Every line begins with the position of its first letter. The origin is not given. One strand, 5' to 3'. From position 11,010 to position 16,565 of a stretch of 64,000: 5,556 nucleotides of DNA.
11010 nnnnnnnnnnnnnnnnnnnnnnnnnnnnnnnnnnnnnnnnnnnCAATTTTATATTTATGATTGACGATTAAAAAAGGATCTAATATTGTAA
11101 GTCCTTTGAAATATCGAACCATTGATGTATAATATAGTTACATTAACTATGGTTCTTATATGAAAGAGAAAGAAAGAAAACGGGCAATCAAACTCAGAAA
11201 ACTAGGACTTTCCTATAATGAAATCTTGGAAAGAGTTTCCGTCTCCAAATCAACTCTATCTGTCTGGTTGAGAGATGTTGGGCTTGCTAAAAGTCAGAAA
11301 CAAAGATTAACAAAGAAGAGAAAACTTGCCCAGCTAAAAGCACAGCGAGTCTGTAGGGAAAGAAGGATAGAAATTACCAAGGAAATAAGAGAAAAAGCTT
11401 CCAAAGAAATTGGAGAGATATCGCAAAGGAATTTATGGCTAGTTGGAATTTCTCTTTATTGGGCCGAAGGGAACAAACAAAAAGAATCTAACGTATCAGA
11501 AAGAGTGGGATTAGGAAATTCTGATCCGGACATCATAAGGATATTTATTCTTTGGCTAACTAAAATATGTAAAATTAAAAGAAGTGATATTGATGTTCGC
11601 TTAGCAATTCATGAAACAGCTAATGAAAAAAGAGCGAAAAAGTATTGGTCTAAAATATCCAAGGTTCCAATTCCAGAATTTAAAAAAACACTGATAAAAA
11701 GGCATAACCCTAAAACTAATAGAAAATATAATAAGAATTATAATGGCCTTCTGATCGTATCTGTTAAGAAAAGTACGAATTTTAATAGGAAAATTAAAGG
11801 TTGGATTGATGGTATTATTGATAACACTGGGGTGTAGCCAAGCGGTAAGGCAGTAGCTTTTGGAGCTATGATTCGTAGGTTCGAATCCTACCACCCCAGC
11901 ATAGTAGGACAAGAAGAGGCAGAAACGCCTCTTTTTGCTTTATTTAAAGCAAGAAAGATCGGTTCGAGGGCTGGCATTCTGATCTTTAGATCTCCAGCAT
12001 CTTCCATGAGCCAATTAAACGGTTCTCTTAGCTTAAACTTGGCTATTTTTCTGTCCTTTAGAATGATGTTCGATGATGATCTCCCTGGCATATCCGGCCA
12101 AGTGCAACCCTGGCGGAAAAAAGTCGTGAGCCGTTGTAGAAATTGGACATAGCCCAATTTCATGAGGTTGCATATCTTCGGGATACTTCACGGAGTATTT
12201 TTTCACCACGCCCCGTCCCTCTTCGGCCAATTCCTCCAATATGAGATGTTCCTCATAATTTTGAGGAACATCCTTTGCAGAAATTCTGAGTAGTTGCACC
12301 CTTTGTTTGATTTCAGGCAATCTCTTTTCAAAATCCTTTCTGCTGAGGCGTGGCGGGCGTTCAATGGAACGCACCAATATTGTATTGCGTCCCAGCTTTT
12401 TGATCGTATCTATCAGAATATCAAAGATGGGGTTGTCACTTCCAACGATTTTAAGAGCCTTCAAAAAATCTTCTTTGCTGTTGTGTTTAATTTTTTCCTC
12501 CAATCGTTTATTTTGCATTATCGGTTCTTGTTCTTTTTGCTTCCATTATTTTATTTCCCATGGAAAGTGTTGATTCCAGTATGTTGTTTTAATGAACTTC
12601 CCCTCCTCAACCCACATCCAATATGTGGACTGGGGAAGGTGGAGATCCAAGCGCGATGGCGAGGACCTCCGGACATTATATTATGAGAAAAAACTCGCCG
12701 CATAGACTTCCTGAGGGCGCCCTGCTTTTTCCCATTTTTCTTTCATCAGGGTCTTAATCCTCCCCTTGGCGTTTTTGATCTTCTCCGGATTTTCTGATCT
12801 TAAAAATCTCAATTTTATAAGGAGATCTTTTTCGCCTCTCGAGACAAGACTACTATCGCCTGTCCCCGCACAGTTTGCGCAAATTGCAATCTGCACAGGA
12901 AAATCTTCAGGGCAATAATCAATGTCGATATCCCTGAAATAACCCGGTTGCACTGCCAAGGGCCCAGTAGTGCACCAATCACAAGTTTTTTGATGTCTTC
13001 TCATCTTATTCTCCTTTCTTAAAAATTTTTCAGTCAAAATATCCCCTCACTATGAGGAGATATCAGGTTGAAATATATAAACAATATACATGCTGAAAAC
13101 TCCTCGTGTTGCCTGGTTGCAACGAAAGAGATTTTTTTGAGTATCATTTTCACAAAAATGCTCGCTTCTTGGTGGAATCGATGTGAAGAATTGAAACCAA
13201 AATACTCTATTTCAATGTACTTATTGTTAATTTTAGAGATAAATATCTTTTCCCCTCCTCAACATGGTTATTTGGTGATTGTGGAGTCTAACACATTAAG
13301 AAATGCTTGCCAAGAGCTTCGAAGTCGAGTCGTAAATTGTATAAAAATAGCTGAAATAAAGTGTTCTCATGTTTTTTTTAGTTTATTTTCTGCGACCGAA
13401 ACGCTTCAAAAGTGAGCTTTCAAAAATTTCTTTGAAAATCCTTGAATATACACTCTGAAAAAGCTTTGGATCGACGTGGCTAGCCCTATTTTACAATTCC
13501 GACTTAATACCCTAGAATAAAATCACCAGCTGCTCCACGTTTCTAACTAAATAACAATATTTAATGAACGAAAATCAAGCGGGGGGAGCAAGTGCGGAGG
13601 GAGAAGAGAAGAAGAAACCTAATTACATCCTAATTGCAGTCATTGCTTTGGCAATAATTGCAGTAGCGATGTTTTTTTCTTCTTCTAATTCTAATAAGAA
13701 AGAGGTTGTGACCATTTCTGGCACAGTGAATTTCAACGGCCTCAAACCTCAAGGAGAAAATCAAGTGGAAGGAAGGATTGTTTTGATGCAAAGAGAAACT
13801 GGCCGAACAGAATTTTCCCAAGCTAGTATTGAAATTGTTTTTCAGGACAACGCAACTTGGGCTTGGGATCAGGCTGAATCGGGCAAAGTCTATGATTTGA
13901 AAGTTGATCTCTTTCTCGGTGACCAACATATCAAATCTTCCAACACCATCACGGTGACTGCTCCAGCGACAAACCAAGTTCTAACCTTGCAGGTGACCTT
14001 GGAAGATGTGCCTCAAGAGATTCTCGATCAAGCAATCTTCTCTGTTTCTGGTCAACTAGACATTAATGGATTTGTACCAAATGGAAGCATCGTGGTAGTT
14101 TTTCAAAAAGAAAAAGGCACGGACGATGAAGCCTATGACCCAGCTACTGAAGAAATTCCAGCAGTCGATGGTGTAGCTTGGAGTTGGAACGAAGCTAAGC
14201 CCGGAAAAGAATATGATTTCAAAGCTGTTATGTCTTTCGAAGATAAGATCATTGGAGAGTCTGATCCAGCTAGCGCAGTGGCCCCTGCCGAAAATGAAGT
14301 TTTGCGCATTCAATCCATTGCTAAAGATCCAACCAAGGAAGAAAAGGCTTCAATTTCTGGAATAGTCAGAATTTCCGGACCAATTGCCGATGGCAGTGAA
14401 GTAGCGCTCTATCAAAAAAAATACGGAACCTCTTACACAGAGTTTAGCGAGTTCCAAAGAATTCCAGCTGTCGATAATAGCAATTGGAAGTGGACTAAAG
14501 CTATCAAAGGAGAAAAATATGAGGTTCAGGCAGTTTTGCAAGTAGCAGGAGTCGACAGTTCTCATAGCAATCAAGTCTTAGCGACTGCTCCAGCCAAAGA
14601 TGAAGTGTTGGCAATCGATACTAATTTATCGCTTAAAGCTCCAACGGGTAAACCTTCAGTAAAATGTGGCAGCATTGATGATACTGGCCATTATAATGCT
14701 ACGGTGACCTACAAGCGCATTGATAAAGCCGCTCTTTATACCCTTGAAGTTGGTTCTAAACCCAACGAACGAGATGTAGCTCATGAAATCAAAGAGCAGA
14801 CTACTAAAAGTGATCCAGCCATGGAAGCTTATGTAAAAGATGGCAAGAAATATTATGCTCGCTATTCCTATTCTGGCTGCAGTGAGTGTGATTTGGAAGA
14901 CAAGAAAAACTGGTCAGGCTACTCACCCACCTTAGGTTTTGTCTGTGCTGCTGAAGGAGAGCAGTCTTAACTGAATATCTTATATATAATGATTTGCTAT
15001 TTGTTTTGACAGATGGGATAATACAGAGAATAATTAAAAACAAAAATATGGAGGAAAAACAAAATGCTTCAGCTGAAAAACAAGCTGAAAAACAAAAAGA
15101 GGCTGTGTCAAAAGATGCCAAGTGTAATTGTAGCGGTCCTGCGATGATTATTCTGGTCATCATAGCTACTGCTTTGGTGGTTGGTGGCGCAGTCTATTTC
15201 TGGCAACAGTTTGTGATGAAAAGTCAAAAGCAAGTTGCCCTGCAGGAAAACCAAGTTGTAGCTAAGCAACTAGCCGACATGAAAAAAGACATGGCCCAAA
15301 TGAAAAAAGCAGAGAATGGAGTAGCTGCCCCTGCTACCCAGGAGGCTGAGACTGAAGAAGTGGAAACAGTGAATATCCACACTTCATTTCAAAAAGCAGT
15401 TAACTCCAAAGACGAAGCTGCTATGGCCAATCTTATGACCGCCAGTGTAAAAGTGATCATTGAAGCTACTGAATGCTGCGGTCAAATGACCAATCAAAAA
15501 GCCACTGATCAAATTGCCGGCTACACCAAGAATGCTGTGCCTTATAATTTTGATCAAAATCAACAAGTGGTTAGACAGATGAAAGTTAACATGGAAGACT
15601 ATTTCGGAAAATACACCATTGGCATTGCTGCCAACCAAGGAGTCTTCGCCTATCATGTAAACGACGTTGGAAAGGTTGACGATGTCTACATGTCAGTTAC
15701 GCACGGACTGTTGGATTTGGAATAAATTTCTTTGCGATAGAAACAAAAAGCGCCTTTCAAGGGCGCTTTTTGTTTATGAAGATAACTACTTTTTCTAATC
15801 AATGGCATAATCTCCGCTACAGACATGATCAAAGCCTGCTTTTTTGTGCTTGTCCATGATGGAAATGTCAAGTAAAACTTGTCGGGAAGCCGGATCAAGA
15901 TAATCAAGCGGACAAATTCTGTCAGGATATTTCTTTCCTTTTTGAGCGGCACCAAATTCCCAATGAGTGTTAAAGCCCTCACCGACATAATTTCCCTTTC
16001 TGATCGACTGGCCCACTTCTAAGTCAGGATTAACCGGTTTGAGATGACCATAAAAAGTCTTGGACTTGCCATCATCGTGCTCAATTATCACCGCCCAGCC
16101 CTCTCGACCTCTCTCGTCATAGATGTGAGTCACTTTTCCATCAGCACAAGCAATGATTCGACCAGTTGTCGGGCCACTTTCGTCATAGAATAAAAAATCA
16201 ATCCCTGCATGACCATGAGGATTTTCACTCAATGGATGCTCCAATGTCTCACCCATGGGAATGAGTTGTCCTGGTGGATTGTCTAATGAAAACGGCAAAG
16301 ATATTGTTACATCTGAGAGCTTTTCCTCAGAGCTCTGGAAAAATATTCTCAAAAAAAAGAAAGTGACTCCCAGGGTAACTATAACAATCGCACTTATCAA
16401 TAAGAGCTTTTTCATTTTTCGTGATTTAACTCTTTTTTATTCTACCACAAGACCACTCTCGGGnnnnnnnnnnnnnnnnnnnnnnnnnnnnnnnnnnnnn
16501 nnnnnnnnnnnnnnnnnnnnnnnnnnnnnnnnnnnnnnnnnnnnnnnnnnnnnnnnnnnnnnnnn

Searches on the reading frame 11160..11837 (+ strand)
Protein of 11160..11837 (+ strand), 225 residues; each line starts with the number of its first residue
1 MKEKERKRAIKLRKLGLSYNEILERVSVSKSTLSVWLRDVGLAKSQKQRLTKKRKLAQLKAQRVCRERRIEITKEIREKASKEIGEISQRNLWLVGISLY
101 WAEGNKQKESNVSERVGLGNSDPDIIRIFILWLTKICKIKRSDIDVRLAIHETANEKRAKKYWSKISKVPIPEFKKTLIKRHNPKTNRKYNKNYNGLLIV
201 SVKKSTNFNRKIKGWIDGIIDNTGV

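Call 38: search_protein_families(library=pfam, proteins=[window:11160-11837:+], max_evalue=0.0001)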
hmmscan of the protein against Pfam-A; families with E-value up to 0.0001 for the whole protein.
window:11160-11837:+ (225 aa): 1 family
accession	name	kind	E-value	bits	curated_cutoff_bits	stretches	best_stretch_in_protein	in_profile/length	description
PF13384.12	HTH_23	-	2.7e-06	27.4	24.6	1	2-39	3-40/50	Homeodomain-like domain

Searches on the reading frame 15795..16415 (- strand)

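Call 39: search_protein_families(library=pfam, proteins=[window:15795-16415:-], max_evalue=0.0001)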
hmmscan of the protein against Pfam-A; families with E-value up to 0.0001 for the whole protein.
window:15795-16415:- (206 aa): 1 family
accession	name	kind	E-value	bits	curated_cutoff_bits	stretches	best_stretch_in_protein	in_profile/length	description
PF01551.29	Peptidase_M23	-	1.2e-11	45.1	28.7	1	68-153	2-78/96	Peptidase family M23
